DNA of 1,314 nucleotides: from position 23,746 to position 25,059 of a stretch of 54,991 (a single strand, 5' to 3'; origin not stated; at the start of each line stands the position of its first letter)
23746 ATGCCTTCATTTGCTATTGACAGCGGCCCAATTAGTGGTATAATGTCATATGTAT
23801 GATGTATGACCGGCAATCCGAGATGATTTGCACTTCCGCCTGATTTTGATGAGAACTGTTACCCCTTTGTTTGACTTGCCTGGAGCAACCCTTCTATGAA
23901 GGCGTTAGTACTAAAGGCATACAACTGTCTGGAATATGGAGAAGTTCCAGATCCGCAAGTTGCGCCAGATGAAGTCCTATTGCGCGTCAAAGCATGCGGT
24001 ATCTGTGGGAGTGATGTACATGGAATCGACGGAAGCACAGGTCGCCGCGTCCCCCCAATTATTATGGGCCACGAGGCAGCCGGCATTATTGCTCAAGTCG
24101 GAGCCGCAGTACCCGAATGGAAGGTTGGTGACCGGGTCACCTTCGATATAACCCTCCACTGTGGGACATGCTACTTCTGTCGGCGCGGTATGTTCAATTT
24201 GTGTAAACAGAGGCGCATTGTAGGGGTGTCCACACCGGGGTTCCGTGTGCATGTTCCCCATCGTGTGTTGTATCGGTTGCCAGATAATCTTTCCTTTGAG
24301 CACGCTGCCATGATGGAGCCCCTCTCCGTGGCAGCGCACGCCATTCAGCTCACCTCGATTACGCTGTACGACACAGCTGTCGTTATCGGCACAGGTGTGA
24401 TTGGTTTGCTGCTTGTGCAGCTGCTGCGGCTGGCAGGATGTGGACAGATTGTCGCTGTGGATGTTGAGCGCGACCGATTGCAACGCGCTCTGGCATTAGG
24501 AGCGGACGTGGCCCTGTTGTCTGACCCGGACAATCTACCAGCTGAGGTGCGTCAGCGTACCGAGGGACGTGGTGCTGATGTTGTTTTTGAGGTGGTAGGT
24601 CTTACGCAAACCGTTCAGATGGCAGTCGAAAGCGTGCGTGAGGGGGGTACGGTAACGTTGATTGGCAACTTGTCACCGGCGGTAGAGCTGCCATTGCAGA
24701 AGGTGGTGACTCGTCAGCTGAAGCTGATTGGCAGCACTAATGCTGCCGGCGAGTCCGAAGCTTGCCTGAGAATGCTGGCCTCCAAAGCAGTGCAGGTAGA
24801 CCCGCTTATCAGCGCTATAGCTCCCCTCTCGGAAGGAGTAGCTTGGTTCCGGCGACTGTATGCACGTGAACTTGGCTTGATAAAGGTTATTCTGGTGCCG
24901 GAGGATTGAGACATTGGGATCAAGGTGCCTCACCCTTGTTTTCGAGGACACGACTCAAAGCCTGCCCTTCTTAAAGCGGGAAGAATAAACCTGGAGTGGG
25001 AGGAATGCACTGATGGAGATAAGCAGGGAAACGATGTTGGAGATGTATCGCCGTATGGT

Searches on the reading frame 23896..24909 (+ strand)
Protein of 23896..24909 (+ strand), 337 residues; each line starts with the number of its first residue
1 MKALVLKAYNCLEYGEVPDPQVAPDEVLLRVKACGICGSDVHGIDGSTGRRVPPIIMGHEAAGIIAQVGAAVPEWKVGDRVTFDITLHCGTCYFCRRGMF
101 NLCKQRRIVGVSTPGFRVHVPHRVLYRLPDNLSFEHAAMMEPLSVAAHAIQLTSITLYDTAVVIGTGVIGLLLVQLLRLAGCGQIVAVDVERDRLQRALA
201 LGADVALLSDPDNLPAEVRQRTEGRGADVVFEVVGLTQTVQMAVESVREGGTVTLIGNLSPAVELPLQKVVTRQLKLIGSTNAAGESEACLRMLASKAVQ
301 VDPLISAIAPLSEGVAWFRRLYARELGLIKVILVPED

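Call 4: search_protein_families(library=ncbifam, proteins=[window:23896-24909:+])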
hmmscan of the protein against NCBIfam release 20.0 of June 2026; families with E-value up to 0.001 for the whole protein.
window:23896-24909:+ (337 aa): 22 families
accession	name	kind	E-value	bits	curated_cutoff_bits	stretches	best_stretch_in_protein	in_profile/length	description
NF041097.1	keto_inos_dh_IolM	equivalog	3.6e-56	190.5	450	1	12-326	40-382/389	scyllo-inosose 3-dehydrogenase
NF003808.0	PRK05396.1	equivalog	5.3e-54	183.4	380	1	1-281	1-287/341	L-threonine 3-dehydrogenase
TIGR00692.1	tdh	equivalog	2.9e-50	171.2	458.35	1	10-310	9-317/340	L-threonine 3-dehydrogenase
NF007489.0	PRK10083.1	equivalog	8.5e-44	149.9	376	1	1-306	1-308/339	Zn-dependent oxidoreductase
NF007642.0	PRK10309.1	equivalog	2.3e-43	148.7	550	1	1-310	1-322/347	galactitol-1-phosphate 5-dehydrogenase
NF010344.0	PRK13771.1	subfamily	8.9e-42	143.2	349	1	1-307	1-306/334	putative alcohol dehydrogenase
NF007375.0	PRK09880.1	equivalog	1e-36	126.4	469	1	24-311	27-320/344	L-idonate 5-dehydrogenase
TIGR03366.1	HpnZ_proposed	hypoth_equivalog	1.2e-36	126.6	328.1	1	20-310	1-311/315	putative phosphonate catabolism associated alcohol dehydrogenase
NF041172.1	AcrlCoa_red_Thmprot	equivalog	3.5e-35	121.5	500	1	1-313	1-313/334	acryloyl-CoA reductase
TIGR03451.1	mycoS_dep_FDH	equivalog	5.5e-34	117.5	512.9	2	17-105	21-106/358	S-(hydroxymethyl)mycothiol dehydrogenase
NF006940.0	PRK09422.1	equivalog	1.2e-33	116.5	344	1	1-281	1-284/338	alcohol dehydrogenase AdhP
TIGR03989.1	Rxyl_3153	subfamily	2.8e-32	112.4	440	2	17-105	21-107/370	NDMA-dependent alcohol dehydrogenase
TIGR02818.1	adh_III_F_hyde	equivalog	1.7e-29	103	543.95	2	11-107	13-109/368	S-(hydroxymethyl)glutathione dehydrogenase/class III alcohol dehydrogenase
TIGR02824.1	quinone_pig3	subfamily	8.1e-27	94.1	296.8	2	118-305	98-287/325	putative NAD(P)H quinone oxidoreductase, PIG3 family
NF047908.1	AldhRedAhr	equivalog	5.5e-26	91.2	470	1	12-301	16-303/335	NADPH-dependent aldehyde reductase Ahr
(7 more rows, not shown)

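Call 5: search_protein_families(library=pfam, proteins=[window:23896-24909:+])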
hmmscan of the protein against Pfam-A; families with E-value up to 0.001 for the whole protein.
window:23896-24909:+ (337 aa): 4 families
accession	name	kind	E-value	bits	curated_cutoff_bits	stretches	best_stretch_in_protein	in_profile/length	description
PF00107.32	ADH_zinc_N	-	1.3e-26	93.5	31.8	1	169-292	2-125/129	Zinc-binding dehydrogenase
PF08240.17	ADH_N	-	6.2e-26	91.1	23.5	1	24-130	2-104/104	Alcohol dehydrogenase GroES-like domain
PF16912.11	Glu_dehyd_C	-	6.4e-10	39.3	34.9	1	136-314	3-194/211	Glucose dehydrogenase C-terminus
PF13602.12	ADH_zinc_N_2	-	7.5e-05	24.1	27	1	201-313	1-115/134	Zinc-binding dehydrogenase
